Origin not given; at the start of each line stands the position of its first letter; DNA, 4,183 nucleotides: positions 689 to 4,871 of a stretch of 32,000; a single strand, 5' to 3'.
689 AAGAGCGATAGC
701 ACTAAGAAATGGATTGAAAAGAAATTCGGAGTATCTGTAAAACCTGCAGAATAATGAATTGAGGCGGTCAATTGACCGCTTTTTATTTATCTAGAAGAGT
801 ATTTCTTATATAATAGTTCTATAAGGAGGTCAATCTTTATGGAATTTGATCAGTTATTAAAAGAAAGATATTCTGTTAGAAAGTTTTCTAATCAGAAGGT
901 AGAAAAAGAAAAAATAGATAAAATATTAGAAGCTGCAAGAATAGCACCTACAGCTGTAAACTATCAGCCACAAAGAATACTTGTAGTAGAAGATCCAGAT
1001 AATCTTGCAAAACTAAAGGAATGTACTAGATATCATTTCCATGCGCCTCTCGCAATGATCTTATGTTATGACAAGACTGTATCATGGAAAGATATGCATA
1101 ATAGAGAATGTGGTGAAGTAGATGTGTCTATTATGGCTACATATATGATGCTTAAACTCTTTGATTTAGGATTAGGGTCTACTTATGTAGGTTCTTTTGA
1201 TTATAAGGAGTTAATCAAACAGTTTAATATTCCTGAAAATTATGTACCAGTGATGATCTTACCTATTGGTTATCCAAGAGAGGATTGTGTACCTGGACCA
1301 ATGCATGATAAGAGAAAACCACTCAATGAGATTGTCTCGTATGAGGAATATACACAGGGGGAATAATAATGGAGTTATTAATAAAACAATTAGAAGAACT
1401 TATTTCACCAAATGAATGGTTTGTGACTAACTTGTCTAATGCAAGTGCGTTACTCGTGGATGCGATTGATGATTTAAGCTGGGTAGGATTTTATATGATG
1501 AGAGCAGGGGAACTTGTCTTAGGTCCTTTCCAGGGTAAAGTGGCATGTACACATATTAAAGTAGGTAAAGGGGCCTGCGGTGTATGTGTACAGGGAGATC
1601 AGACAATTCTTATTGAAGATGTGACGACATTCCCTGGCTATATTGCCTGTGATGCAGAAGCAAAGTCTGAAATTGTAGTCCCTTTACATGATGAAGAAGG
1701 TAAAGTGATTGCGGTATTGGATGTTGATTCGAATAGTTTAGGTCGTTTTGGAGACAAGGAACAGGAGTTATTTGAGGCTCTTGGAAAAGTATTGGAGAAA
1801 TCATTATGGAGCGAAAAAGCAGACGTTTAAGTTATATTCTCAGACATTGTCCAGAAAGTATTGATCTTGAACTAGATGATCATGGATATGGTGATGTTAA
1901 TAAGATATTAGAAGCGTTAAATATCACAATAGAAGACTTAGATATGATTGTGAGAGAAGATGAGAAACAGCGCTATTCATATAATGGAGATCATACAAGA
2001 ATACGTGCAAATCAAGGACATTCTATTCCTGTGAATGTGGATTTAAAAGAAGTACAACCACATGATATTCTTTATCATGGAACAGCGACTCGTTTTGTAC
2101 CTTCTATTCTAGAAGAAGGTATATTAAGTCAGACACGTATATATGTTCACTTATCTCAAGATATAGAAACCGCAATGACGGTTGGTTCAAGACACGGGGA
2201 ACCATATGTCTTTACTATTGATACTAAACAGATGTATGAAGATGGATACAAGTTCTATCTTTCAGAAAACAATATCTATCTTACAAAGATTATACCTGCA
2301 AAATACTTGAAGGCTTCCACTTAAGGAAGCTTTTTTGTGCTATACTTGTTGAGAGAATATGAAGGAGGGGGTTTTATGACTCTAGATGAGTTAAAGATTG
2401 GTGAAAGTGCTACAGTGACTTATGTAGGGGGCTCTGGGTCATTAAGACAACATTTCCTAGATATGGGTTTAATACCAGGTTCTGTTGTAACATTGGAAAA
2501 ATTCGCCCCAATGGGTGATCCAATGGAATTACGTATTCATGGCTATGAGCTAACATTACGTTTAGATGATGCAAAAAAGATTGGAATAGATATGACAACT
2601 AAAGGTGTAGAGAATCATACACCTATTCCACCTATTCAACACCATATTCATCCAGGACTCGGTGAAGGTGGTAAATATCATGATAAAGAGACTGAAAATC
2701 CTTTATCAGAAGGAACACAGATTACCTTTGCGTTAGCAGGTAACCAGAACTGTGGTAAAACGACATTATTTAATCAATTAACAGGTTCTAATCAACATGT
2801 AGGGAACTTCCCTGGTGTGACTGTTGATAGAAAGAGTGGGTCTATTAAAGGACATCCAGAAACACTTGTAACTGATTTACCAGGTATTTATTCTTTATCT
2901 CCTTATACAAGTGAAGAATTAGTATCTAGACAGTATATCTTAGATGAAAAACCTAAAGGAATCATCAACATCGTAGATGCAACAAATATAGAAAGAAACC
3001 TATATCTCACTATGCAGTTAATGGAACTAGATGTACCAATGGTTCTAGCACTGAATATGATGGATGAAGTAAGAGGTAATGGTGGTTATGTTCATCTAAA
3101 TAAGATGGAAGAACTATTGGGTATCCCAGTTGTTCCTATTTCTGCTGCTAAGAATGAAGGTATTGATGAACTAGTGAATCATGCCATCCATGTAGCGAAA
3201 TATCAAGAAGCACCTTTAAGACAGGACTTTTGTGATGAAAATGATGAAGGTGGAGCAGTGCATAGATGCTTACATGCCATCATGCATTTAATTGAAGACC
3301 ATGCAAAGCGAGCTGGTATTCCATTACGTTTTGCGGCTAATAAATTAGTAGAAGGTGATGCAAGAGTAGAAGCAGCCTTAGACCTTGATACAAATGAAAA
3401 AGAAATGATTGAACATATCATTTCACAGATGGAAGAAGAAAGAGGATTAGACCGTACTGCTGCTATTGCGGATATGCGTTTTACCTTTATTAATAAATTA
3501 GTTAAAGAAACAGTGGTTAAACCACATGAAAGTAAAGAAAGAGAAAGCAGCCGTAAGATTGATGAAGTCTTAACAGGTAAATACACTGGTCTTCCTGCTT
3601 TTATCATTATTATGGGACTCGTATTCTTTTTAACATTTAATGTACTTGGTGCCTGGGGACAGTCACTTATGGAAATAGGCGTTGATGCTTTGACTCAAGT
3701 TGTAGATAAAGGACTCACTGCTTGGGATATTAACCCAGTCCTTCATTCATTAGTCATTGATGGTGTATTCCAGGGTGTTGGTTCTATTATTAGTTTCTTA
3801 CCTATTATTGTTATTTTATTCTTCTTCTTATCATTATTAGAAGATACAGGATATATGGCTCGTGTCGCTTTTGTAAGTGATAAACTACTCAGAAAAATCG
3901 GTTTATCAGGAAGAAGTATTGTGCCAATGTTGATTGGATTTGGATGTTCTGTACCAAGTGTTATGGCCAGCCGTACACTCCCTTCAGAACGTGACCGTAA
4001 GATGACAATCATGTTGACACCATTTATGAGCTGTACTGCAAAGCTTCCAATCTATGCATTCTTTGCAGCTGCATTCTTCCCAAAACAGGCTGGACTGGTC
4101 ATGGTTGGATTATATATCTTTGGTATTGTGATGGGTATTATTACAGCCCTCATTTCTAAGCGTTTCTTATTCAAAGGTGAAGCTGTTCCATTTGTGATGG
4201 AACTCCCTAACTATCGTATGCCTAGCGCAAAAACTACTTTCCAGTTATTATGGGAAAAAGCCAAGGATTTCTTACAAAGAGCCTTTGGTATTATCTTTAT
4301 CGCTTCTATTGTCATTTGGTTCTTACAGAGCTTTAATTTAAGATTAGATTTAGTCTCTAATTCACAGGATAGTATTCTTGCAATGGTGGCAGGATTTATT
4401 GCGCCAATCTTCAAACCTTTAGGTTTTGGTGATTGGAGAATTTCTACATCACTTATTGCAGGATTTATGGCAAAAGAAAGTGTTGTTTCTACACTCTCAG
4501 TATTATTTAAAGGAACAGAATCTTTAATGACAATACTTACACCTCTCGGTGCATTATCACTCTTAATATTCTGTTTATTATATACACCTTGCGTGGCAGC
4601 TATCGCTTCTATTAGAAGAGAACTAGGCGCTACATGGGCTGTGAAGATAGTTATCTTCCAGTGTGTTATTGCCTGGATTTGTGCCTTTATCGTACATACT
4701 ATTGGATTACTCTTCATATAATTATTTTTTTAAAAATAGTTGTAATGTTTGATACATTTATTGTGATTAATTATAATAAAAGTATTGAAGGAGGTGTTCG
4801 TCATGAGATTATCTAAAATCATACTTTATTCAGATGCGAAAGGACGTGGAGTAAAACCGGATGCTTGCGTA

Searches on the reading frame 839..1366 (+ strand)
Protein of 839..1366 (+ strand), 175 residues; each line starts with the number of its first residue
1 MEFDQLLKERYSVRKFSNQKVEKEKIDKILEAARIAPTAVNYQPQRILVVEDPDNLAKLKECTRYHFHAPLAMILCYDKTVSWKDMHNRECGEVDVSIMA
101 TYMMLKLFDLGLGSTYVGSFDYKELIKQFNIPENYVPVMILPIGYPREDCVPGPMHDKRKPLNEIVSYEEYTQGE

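Call 40: search_protein_families(library=pfam, proteins=[window:839-1366:+])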
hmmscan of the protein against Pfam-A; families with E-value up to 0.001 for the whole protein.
window:839-1366:+ (175 aa): 2 families
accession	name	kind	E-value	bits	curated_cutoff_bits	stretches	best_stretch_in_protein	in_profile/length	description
PF00881.29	Nitroreductase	-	2.9e-27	96.4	23.5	2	7-61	1-55/167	Nitroreductase family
PF14512.11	TM1586_NiRdase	-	1.6e-16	61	27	2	102-171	90-154/215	Putative TM nitroreductase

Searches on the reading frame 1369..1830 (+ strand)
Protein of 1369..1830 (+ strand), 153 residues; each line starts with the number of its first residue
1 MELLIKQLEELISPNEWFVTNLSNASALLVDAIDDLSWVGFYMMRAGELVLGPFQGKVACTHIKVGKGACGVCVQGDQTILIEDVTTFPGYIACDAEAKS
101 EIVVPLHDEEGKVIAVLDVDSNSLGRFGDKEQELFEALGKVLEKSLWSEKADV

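Call 40: search_protein_families(library=pfam, proteins=[window:1369-1830:+])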
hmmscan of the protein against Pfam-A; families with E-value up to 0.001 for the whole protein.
window:1369-1830:+ (153 aa): 2 families
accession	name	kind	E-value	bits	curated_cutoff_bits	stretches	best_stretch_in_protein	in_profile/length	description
PF13185.12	GAF_2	-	1.1e-10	42.3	28.6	1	34-139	16-128/136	GAF domain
PF01590.32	GAF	-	3.3e-10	41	22.4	1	38-144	21-131/133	GAF domain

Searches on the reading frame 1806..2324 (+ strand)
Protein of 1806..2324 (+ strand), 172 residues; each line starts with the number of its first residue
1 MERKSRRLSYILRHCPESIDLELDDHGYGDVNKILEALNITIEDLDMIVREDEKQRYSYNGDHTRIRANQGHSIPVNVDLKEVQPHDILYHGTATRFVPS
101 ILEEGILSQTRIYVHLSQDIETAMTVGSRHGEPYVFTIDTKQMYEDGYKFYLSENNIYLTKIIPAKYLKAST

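Call 40: search_protein_families(library=pfam, proteins=[window:1806-2324:+])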
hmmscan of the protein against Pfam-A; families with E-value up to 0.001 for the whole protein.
window:1806-2324:+ (172 aa): 1 family
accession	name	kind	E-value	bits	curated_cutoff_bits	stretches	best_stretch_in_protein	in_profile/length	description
PF01885.22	PTS_2-RNA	-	7.5e-46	156.8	26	1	3-161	5-176/177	RNA 2'-phosphotransferase, Tpt1 / KptA family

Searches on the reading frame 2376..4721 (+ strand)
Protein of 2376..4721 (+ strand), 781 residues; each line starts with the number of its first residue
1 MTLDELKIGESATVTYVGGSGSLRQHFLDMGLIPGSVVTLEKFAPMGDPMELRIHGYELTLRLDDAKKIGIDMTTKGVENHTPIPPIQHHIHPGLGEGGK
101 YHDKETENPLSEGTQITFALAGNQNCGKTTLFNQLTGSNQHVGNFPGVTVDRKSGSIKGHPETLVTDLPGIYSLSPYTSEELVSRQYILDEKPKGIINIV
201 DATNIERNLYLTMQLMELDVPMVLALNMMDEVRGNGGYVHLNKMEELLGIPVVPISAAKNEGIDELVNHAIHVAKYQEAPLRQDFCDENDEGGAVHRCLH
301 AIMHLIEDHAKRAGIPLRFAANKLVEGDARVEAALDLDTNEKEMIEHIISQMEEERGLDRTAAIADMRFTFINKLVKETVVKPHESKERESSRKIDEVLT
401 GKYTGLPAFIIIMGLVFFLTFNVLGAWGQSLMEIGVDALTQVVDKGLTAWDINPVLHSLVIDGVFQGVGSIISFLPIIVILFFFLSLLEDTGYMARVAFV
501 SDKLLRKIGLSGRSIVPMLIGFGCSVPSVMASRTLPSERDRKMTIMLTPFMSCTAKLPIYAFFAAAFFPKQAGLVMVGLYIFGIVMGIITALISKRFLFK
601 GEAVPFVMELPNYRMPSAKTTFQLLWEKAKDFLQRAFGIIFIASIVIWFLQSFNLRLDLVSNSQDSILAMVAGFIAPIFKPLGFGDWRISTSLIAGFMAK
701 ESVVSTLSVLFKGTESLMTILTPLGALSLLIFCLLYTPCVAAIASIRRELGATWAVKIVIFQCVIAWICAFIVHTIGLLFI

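Call 40: search_protein_families(library=pfam, proteins=[window:2376-4721:+])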
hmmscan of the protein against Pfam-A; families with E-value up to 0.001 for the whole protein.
window:2376-4721:+ (781 aa): 8 families
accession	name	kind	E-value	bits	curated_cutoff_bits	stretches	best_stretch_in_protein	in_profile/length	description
PF02421.24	FeoB_N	-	7.8e-65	217.6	27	1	117-269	2-155/156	Ferrous iron transport protein B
PF07670.19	Gate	-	4.4e-42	143.2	29.6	2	472-566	2-103/104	Nucleoside recognition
PF07664.17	FeoB_C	-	2.8e-20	72.2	26.6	1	576-628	1-54/54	Ferrous iron transport protein B C terminus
PF04023.20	FeoA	-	2.7e-18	66.2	23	1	1-71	1-72/74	FeoA domain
PF01926.29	MMR_HSR1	-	8.4e-17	61.8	21.9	1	118-227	2-112/113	50S ribosome-binding GTPase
PF17910.6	FeoB_Cyto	-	9.2e-15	55.3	23.4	1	294-380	4-89/90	FeoB cytosolic helical domain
PF09439.16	SRPRB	-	5.7e-06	26.3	25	1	116-213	4-93/178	Signal recognition particle receptor beta subunit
PF00009.33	GTP_EFTU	-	0.00041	20.4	26.5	0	211-272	113-184/188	Elongation factor Tu GTP binding domain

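Call 42: find_homologous_proteins(query=window:2376-4721:+, max_evalue=1e-100)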
Query window:2376-4721:+ (781 aa): 8000 proteins with E <= 1e-100 among 8000 candidates; the best 120 are listed.
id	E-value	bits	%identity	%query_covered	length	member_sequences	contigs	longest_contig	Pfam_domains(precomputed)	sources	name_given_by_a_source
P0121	0.0e+0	1747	99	100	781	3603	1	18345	PF01926.30,PF07664.18,PF09439.17,PF02421.25,PF17910.7,PF07670.20,PF04023.21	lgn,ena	-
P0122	0.0e+0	1492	84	99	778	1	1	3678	PF01926.30,PF07664.18,PF09439.17,PF02421.25,PF17910.7,PF07670.20,PF04023.21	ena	-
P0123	0.0e+0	1420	80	99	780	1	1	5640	PF01926.30,PF07664.18,PF09439.17,PF02421.25,PF17910.7,PF07670.20,PF04023.21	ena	-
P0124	0.0e+0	1359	76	100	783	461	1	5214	PF01926.30,PF07664.18,PF02421.25,PF17910.7,PF07670.20,PF04023.21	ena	-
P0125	0.0e+0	1359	76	100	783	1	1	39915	PF01926.30,PF07664.18,PF02421.25,PF17910.7,PF07670.20,PF04023.21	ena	-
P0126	0.0e+0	1358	76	99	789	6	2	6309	PF01926.30,PF07664.18,PF09439.17,PF02421.25,PF17910.7,PF07670.20,PF04023.21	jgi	jgi:ferrous iron transport protein B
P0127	0.0e+0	1354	75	100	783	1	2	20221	PF01926.30,PF07664.18,PF09439.17,PF02421.25,PF17910.7,PF07670.20,PF04023.21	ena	-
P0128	0.0e+0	1353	75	99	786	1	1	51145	PF01926.30,PF07664.18,PF02421.25,PF17910.7,PF07670.20,PF04023.21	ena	-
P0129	0.0e+0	1353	76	100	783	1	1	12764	PF01926.30,PF07664.18,PF02421.25,PF17910.7,PF07670.20,PF04023.21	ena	-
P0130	0.0e+0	1353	76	100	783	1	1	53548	PF01926.30,PF07664.18,PF02421.25,PF17910.7,PF07670.20,PF04023.21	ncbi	-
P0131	0.0e+0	1352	75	100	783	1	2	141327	PF01926.30,PF07664.18,PF02421.25,PF17910.7,PF07670.20,PF04023.21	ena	-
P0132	0.0e+0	1351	75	100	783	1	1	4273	PF01926.30,PF07664.18,PF02421.25,PF17910.7,PF07670.20,PF04023.21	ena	-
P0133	0.0e+0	1351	75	100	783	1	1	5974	PF01926.30,PF07664.18,PF02421.25,PF17910.7,PF07670.20,PF04023.21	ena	-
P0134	0.0e+0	1351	75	100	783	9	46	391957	PF01926.30,PF07664.18,PF02421.25,PF17910.7,PF07670.20,PF04023.21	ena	-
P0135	0.0e+0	1351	75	100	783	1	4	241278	PF01926.30,PF07664.18,PF02421.25,PF17910.7,PF07670.20,PF04023.21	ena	-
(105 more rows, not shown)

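Call 43: find_encoding_contigs(protein=P0122, flank=1500, max_places=3)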
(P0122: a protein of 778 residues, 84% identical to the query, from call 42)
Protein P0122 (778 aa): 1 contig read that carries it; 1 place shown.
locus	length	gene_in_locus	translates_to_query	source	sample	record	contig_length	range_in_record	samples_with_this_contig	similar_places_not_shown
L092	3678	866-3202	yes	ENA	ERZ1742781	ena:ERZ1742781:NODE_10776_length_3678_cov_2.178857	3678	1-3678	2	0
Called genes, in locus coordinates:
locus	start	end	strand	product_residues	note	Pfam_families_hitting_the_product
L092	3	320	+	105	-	?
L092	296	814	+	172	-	PF01885:PTS_2-RNA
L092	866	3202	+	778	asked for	PF04023:FeoA, PF01926:MMR_HSR1, PF02421:FeoB_N, PF09439:SRPRB (weak), PF17910:FeoB_Cyto, PF07670:Gate, PF07664:FeoB_C, PF07670:Gate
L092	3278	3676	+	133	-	?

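Call 44: find_encoding_contigs(protein=P0123, flank=1500, max_places=3)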
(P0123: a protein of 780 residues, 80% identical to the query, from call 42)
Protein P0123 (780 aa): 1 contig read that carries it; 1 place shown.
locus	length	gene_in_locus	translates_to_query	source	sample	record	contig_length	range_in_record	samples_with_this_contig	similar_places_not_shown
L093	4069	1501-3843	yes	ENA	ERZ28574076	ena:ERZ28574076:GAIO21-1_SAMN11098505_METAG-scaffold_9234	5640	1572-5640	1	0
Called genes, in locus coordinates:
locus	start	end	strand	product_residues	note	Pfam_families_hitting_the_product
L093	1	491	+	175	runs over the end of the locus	PF00881:Nitroreductase, PF14512:TM1586_NiRdase (weak)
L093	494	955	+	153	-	PF01590:GAF, PF13185:GAF_2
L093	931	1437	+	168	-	PF01885:PTS_2-RNA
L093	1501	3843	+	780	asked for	PF04023:FeoA, PF01926:MMR_HSR1, PF02421:FeoB_N, PF09439:SRPRB (weak), PF17910:FeoB_Cyto, PF07670:Gate, PF07664:FeoB_C, PF07670:Gate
